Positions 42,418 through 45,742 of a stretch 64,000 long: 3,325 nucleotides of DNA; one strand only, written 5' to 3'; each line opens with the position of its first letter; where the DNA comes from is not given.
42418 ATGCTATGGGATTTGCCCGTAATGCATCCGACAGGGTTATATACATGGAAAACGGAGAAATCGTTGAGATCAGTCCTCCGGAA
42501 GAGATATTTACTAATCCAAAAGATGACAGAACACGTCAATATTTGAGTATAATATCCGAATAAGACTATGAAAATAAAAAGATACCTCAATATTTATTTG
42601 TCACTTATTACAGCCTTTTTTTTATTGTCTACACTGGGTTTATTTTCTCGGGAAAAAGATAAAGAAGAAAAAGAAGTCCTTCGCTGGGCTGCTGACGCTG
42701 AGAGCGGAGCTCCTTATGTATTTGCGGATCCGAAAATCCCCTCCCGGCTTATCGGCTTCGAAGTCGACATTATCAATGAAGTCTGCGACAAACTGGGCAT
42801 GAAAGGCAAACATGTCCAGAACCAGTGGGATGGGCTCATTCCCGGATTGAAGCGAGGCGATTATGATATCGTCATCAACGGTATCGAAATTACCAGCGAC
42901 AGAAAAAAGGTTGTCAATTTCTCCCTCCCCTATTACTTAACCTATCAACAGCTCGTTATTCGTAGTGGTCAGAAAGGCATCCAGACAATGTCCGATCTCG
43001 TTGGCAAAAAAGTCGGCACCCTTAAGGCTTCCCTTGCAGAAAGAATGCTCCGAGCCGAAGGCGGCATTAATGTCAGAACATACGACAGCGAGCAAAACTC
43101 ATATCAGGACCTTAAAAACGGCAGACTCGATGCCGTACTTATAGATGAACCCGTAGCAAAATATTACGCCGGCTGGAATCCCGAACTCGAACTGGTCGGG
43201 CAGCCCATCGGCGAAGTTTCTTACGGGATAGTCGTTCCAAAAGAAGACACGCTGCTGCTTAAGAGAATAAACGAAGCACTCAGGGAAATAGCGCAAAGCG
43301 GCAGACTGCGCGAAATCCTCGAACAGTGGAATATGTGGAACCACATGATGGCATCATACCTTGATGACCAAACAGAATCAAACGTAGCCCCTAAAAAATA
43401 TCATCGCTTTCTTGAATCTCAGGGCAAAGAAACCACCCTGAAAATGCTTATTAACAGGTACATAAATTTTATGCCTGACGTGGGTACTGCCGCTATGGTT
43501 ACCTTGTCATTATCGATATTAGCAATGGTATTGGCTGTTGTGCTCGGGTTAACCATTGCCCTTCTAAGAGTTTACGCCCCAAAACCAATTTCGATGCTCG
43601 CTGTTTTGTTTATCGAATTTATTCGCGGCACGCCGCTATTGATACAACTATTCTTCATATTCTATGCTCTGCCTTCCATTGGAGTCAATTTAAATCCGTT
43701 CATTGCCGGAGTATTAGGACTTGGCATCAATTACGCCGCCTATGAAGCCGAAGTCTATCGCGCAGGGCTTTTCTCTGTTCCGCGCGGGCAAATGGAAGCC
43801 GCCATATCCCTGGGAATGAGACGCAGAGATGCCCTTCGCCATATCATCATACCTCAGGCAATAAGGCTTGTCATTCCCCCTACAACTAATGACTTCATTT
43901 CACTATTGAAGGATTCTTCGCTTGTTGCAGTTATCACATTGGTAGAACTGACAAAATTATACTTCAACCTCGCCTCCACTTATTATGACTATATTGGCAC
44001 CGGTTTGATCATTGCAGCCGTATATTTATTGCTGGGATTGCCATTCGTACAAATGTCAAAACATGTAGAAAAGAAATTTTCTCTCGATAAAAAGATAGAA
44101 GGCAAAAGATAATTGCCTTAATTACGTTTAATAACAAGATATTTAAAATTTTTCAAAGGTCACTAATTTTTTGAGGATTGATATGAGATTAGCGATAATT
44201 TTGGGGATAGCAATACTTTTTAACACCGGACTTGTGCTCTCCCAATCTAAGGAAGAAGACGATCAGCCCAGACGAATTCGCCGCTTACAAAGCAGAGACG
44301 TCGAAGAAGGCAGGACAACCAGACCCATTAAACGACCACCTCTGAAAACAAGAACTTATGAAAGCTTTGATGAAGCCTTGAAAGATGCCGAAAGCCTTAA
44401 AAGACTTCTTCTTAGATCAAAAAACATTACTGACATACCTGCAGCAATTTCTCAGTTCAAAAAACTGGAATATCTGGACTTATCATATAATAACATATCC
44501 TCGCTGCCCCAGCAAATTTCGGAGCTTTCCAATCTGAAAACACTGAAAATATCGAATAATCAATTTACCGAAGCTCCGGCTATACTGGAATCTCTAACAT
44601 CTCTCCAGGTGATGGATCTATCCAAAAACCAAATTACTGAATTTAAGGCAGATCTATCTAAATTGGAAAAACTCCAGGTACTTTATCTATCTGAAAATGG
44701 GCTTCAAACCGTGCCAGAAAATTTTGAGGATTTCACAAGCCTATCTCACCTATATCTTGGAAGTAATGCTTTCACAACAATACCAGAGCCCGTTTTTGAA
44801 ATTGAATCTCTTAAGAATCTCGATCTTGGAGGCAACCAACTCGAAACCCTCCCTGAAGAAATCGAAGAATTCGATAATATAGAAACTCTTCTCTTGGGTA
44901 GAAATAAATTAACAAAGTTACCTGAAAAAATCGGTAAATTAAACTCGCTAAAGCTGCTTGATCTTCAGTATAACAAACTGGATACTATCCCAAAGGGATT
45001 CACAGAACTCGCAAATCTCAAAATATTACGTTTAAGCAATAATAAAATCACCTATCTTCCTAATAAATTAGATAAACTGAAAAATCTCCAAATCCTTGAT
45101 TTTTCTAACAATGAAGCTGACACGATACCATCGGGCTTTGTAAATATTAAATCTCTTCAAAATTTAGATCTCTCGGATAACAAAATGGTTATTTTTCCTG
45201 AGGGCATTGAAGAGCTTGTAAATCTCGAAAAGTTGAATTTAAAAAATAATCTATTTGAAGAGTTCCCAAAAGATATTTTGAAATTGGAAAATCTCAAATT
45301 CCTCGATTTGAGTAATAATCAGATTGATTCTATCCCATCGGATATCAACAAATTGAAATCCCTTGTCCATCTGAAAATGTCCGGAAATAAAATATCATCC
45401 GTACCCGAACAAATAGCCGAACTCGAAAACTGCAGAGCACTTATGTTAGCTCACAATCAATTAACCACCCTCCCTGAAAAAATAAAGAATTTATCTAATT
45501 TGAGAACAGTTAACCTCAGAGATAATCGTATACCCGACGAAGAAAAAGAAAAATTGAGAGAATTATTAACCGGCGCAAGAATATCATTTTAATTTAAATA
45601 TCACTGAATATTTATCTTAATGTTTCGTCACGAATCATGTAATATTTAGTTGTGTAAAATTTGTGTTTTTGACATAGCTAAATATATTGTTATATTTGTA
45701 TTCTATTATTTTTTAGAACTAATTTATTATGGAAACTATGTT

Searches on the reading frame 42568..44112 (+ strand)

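Call 20: search_protein_families(library=pfam, proteins=[window:42568-44112:+], max_evalue=0.00001)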
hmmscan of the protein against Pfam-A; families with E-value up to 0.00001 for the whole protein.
window:42568-44112:+ (514 aa): 3 families
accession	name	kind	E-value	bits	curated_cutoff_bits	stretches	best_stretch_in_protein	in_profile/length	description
PF00497.25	SBP_bac_3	-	3.8e-32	111.3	26.4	1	46-254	8-129/132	Bacterial extracellular solute-binding proteins, family 3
PF00528.27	BPD_transp_1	-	2.2e-19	70.4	26.4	1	323-504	1-182/184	Binding-protein-dependent transport system inner membrane component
PF10613.14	Lig_chan-Glu_bd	-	1.7e-08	35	30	1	61-128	42-108/115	Ligated ion channel L-glutamate- and glycine-binding site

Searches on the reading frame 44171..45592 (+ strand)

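Call 20: search_protein_families(library=pfam, proteins=[window:44171-45592:+], max_evalue=0.00001)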
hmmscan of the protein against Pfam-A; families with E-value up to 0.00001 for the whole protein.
window:44171-45592:+ (473 aa): 10 families
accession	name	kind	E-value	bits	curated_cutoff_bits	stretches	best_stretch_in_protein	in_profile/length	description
PF13855.12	LRR_8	-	8.6e-57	189.2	27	6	75-132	2-61/61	Leucine rich repeat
PF12799.13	LRR_4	-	1e-56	188.1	27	5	374-411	2-39/44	Leucine Rich repeats (2 copies)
PF23598.1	LRR_14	-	1.2e-50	172.8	40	5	75-175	48-148/353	Leucine-rich repeat region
PF00560.39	LRR_1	-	9.2e-37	117.6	20.6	0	374-395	1-23/23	Leucine Rich Repeat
PF23211.1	LRR_LRWD1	-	4.6e-15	56.3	28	0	90-134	35-78/190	Leucine-rich repeat and WD repeat-containing protein 1, LRR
PF13516.12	LRR_6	-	3.5e-11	42.7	23.4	0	98-110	4-16/24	Leucine Rich repeat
PF23286.1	LRR_13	-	1.1e-06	29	30.1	0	88-131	121-164/210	Disease resistance protein RPS4B-like, leucine-rich repeats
PF23952.1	LRR_EndoS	-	2.3e-06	28.3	27.9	0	346-383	78-116/116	Endo-beta-N-acetylglucosaminidase EndoS LRR domain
PF24048.1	LRR_NXF1-5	-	2.7e-06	27.4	30.5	0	251-310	50-108/142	NXF1/2/3/5 leucine-rich repeat domain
PF17126.11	RsmF_methylt_CI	-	3.7e-06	27.3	27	0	286-309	14-37/61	RsmF rRNA methyltransferase first C-terminal domain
